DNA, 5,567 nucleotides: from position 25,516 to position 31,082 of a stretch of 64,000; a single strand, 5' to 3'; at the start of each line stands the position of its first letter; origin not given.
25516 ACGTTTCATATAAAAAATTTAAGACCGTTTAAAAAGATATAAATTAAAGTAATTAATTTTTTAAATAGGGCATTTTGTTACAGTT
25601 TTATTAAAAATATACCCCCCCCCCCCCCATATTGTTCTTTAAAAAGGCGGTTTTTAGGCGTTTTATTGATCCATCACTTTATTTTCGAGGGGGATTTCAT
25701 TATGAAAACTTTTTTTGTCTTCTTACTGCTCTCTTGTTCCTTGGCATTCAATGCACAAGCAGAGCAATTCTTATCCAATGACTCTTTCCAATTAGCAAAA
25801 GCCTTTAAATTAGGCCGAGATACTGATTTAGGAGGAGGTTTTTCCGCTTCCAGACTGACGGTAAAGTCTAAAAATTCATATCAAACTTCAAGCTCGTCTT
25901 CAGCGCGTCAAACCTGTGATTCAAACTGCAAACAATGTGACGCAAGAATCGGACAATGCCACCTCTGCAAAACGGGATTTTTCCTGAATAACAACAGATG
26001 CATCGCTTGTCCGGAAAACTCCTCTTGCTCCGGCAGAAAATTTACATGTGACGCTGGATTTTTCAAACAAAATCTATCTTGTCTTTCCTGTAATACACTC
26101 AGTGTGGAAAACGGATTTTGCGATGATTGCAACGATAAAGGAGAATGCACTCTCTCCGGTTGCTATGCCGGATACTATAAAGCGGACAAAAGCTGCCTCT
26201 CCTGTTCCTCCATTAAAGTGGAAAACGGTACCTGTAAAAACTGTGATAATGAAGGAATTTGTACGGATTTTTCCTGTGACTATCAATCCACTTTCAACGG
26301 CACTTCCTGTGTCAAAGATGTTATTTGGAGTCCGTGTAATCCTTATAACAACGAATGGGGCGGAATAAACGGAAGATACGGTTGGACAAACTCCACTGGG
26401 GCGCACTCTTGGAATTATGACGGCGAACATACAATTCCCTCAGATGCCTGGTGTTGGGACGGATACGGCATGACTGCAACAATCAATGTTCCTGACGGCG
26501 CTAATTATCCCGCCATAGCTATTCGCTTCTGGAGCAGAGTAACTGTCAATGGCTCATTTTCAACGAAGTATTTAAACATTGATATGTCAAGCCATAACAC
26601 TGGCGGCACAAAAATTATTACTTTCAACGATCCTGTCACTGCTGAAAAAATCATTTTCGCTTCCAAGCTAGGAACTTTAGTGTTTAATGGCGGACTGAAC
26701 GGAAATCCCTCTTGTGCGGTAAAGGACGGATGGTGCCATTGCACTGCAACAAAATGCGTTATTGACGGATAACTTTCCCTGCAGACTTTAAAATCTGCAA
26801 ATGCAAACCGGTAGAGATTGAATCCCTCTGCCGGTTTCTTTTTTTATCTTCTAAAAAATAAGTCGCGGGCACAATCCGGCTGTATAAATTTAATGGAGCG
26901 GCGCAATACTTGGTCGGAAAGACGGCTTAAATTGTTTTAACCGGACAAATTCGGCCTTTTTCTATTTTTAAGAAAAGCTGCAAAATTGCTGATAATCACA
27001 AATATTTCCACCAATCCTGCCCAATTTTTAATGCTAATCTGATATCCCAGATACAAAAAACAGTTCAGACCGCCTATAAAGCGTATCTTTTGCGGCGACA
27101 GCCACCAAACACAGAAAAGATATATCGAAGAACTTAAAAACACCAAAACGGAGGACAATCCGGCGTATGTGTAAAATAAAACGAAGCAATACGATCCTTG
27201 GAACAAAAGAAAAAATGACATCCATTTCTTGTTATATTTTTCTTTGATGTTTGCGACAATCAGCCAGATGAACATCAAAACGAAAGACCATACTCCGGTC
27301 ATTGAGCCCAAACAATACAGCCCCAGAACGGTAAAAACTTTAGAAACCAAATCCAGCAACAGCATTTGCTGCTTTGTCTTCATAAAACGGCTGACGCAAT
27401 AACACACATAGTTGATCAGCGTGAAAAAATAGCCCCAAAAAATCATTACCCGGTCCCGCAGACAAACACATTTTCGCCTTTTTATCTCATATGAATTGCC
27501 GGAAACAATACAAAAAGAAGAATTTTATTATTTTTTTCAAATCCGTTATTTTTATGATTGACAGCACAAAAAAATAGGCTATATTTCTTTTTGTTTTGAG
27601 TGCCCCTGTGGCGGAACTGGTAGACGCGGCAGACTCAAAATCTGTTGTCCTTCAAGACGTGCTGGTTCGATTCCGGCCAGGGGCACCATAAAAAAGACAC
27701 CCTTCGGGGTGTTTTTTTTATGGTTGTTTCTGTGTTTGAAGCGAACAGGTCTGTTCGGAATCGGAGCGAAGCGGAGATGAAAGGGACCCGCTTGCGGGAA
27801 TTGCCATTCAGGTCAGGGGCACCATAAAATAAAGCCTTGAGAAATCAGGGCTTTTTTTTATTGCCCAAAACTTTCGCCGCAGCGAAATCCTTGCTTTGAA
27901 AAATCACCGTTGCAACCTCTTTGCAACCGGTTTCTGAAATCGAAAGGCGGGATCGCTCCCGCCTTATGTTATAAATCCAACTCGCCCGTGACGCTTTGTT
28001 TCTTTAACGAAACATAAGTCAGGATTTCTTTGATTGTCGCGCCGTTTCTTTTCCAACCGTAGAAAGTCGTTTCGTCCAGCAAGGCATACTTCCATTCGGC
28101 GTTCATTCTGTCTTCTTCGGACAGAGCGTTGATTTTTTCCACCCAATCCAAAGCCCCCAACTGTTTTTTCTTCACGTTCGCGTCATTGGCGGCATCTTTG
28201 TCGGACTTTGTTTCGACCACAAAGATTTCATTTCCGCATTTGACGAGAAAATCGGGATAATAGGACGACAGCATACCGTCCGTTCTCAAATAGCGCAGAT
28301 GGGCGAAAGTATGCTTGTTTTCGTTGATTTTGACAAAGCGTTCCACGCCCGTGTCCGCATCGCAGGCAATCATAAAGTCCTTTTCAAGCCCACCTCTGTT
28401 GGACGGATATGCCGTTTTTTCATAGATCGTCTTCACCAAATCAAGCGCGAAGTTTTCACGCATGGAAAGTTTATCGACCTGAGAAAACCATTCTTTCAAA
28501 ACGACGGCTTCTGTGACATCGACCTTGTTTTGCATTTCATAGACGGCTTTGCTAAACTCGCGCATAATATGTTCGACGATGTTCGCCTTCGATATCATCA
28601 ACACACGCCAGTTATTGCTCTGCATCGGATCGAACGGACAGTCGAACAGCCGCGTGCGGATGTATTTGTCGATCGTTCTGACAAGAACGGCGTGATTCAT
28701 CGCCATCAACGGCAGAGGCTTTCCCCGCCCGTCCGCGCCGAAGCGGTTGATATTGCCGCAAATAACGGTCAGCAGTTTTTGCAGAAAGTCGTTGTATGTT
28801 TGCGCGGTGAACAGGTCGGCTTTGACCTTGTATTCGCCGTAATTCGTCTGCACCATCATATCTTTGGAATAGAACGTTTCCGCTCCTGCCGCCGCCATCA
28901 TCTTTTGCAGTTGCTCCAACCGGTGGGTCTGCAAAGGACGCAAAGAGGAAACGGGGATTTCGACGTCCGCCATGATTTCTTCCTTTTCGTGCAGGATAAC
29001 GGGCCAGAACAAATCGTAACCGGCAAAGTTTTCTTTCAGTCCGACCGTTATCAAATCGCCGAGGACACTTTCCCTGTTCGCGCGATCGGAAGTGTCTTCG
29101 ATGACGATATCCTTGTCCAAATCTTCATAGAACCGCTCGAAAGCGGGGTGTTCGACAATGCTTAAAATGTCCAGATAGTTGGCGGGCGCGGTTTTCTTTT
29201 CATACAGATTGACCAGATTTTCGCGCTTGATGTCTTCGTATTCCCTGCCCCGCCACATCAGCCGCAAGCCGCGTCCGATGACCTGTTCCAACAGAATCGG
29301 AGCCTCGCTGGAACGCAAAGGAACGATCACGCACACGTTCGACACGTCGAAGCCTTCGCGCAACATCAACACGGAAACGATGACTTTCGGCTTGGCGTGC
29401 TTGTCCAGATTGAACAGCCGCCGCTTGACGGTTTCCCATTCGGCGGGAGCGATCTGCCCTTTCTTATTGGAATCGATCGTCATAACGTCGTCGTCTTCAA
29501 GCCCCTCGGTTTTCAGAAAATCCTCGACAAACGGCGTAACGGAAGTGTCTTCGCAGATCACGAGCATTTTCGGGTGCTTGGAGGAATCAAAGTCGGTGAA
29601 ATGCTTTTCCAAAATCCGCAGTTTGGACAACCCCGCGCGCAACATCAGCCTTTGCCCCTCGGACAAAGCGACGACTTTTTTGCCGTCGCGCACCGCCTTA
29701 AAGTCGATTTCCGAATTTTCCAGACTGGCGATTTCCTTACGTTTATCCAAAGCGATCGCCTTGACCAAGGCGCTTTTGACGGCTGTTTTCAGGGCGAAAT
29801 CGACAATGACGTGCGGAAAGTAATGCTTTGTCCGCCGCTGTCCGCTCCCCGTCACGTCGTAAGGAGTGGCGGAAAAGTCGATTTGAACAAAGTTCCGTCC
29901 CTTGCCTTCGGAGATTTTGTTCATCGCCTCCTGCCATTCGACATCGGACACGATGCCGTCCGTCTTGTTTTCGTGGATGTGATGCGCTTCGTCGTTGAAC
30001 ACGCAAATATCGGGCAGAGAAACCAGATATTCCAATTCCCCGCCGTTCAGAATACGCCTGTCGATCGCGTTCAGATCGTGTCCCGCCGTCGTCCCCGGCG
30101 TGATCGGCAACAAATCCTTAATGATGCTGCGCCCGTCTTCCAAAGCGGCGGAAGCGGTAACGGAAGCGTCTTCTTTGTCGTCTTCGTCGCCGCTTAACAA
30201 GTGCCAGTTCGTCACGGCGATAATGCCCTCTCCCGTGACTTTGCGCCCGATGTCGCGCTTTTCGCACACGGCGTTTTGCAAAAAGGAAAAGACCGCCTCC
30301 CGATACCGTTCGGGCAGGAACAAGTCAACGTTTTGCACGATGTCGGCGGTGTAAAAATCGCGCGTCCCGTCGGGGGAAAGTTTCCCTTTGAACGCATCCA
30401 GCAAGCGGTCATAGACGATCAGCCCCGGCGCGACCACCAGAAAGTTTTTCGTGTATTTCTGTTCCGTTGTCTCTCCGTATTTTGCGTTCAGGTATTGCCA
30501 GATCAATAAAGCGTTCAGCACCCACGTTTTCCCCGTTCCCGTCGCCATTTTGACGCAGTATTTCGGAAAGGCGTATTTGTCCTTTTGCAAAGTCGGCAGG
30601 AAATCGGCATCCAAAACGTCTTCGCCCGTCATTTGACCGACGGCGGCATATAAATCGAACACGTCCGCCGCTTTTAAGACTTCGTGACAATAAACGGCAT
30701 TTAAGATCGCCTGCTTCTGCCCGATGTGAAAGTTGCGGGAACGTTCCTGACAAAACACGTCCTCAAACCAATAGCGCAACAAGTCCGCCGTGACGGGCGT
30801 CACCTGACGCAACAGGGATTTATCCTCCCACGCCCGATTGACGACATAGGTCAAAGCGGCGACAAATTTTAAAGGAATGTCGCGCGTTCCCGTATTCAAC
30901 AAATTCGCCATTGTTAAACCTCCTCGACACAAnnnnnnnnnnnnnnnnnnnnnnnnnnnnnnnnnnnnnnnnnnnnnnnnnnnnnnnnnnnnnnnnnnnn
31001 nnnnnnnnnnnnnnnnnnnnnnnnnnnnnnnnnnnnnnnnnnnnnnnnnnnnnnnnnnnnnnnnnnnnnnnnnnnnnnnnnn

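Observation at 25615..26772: Poly-C(14) tract upstream of a secreted furin/ephrin-receptor-like cysteine-rich repeat protein: likely phase-variable surface or secreted antigen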

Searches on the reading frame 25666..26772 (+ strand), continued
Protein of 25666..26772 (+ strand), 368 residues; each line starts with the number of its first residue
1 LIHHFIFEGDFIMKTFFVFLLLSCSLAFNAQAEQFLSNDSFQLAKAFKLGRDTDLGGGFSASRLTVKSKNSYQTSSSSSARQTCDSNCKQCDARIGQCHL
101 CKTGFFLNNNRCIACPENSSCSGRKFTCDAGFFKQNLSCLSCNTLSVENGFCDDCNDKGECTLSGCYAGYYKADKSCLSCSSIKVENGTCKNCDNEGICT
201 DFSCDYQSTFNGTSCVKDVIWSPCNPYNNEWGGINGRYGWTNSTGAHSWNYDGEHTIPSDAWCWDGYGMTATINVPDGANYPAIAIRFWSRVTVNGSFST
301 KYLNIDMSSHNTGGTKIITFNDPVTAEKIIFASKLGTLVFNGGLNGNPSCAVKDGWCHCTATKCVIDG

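Call 54: fold_search(model_id=the predicted structure, library=pdb)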
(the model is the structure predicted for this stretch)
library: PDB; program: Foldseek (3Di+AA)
matches with E <= 10: 303; with E <= 0.001: 0
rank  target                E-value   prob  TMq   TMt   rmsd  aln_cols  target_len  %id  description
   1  3r8y_A                8.8e-02  0.14  0.11  0.15  11.9       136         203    8  Structure of the Bacillus anthracis tetrahydropicolinate succinyltransferase (released 2011-04-20)
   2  5l36_B                9.3e-02  0.60  0.16  0.28   8.6       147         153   18  Crystal Structure of a human FasL mutant in complex with human DcR3 (released 2016-09-07)
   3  1m8n_B                9.7e-02  0.08  0.09  0.14  11.6       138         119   10  Choristoneura Fumiferana (Spruce Budworm) Antifreeze Protein Isoform 501 (released 2002-09-18)
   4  6b08_A                1.2e-01  0.35  0.12  0.19  18.2       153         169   20  Crystal structure of Pfs25 in complex with the transmission blocking antibody 1276 (released 2017-11-15)
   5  1z1y_A                1.5e-01  0.38  0.11  0.19  18.6       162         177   22  Crystal structure of Methylated Pvs25, an ookinete protein from Plasmodium vivax (released 2005-12-06)
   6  8ezl_A                1.5e-01  0.23  0.12  0.18  18.2       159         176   19  Pfs25 in complex with transmission-reducing antibody AS01-50 (released 2023-08-16)
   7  6phd_C                1.7e-01  0.10  0.08  0.13  18.4       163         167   21  Pfs25 in complex with the human transmission blocking antibody 2586 (released 2019-10-02)
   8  4msv_B                2.2e-01  0.35  0.15  0.25   8.4       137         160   18  Crystal structure of FASL and DcR3 complex (released 2013-11-27)
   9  6phc_E                2.2e-01  0.20  0.11  0.19  18.8       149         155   19  Pfs25 in complex with the human transmission blocking antibody 2544 (released 2019-10-02)
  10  4kgg_C                2.5e-01  0.38  0.16  0.27   8.3       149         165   19  Crystal structure of light mutant2 and dcr3 complex (released 2013-08-07)
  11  6phc_I                2.6e-01  0.18  0.11  0.19  18.9       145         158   19  Pfs25 in complex with the human transmission blocking antibody 2544 (released 2019-10-02)
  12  9hvd_J                2.8e-01  0.11  0.09  0.07  10.6       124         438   10  Native human P-eIF2-eIF2B complex (released 2025-11-19)
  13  6phb_I                2.8e-01  0.08  0.08  0.13  19.8       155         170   20  Pfs25 in complex with the human transmission blocking antibody 2530 (released 2019-10-02)
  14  4c8v_H                2.9e-01  0.30  0.13  0.28   8.6       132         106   18  Xenopus RSPO2 Fu1-Fu2 crystal form I (released 2013-11-20)
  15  4j6g_D                3.1e-01  0.28  0.15  0.24   8.7       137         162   16  CRYSTAL STRUCTURE OF LIGHT AND DcR3 COMPLEX (released 2013-03-13)
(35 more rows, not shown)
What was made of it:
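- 25915..26337 (+): Cysteine-rich repeat array (aa 72-212, 23 Cys, seven CxxC), of furin-like / TNFR-like / VSP-like type. Weak Foldseek matches to DcR3/TNFR, R-spondin Fu1-Fu2 and Pfs25 (call 54).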

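Call 64: find_encoding_contigs(protein=P0015, flank=3000, max_places=10)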
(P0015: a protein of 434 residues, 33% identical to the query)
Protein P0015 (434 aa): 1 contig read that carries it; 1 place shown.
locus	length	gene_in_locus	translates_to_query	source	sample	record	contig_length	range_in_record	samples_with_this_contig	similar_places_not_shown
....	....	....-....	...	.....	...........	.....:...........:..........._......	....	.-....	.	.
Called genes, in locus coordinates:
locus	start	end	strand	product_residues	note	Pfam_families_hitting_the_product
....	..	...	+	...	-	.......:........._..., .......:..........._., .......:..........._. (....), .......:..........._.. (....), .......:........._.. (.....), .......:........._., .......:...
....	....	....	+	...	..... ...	-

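Call 67: search_protein_families(library=ncbifam, proteins=[window:25702-26772:+, P0012], max_evalue=0.01)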
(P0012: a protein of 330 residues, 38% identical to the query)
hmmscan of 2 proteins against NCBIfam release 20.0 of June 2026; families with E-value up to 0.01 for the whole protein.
window:25702-26772:+ (356 aa): 0 families

P0012 (330 aa): 1 family
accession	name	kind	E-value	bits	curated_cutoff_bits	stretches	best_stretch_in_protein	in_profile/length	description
NF010140.0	PRK13615.1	equivalog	0.0034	16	881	1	140-203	481-543/557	lipoprotein LpqB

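Call 74: search_solved_structures(query=A2, max_evalue=0.01)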
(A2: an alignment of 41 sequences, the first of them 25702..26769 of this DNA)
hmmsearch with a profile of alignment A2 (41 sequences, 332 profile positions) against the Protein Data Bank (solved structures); distinct sequences matched with E-value up to 0.01: 0.

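Call 76: list_cluster_members(proteins=[P0153, P0159, P0166, P0132, P0173, P0012])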
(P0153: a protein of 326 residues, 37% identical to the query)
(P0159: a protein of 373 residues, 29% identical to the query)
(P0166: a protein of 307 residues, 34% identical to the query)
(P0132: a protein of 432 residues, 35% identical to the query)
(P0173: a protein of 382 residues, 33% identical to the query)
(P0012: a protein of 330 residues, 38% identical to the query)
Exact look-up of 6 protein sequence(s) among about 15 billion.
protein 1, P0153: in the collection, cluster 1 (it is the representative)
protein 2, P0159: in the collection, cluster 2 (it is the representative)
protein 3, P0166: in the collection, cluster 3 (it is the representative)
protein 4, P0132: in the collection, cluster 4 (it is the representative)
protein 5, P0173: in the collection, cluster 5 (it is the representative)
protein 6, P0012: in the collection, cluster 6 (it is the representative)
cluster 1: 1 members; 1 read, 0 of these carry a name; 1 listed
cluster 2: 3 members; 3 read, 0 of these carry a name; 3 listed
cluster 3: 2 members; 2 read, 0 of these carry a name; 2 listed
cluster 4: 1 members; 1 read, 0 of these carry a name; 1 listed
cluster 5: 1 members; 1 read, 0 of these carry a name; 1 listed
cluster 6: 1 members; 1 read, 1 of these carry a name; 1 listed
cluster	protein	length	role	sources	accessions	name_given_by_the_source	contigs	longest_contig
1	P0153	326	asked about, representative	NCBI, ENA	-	-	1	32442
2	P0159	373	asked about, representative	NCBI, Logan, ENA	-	-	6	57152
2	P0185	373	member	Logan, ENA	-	-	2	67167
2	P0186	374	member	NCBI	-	-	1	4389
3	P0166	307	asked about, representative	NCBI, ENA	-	-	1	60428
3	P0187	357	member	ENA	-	-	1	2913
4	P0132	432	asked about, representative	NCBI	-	-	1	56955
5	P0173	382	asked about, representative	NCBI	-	-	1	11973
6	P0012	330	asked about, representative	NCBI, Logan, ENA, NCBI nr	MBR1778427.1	MAG: hypothetical protein IJ752_07605 [Alphaproteobacteria bacterium] | hypothetical protein [Alphaproteobacteria bacterium]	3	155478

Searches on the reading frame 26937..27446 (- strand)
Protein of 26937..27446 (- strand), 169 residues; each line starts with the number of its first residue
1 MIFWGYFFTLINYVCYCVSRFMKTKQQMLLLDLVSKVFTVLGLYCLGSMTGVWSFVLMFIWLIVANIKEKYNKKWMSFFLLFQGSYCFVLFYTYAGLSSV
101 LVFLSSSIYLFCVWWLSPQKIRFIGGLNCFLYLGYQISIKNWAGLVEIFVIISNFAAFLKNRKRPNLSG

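Call 18: search_protein_families(library=pfam, proteins=[window:26937-27446:-], max_evalue=0.001)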
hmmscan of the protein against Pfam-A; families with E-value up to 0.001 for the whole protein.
window:26937-27446:- (169 aa): 1 family
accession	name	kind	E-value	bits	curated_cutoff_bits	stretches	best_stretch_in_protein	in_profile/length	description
PF10688.14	Imp-YgjV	-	2.1e-11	44.3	23.5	1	6-162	4-156/159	Bacterial inner membrane protein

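Call 55: find_encoding_contigs(protein=window:26937-27446:-, flank=4000, max_places=10)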
Protein window:26937-27446:- (169 aa): 7 contigs read that carry it; 5 places shown.
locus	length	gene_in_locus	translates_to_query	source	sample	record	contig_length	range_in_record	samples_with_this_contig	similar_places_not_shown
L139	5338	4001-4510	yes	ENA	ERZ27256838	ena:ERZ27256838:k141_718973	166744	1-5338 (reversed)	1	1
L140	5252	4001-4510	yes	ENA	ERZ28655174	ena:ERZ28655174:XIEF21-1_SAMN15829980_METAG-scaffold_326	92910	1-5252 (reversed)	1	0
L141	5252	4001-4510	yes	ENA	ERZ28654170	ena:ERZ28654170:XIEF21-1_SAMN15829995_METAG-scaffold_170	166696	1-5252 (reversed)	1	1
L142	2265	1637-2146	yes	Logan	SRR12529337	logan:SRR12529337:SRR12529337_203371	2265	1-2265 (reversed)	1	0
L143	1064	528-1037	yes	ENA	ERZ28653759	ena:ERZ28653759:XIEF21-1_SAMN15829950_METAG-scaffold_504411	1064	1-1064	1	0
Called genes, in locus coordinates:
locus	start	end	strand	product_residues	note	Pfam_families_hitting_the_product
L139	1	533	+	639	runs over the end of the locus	PF01555:N6_N4_Mtase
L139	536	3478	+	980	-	PF04851:ResIII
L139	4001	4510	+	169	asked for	PF10688:Imp-YgjV (weak)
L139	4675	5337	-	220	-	?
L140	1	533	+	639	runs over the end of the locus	PF01555:N6_N4_Mtase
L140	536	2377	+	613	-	PF04851:ResIII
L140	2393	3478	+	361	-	-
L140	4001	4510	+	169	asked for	PF10688:Imp-YgjV (weak)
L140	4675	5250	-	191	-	?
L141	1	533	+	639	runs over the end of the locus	PF01555:N6_N4_Mtase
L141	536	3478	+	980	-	PF04851:ResIII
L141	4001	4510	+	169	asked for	PF10688:Imp-YgjV (weak)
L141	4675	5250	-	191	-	?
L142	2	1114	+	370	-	?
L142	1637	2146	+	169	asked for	PF10688:Imp-YgjV (weak)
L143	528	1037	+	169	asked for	PF10688:Imp-YgjV (weak)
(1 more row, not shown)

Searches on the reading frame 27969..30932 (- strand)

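Call 18: search_protein_families(library=pfam, proteins=[window:27969-30932:-], max_evalue=0.001)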
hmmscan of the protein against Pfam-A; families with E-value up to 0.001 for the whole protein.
window:27969-30932:- (987 aa): 3 families
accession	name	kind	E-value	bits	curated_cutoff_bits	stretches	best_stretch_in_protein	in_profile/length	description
PF04851.21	ResIII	-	9.9e-13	48.8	22.5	1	122-358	23-163/164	Type III restriction enzyme, res subunit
PF00271.37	Helicase_C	-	0.00021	22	23.5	1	437-557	2-108/110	Helicase conserved C-terminal domain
PF18766.7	SWI2_SNF2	-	0.00083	19.5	26.7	0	303-412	114-207/221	SWI2/SNF2 ATPase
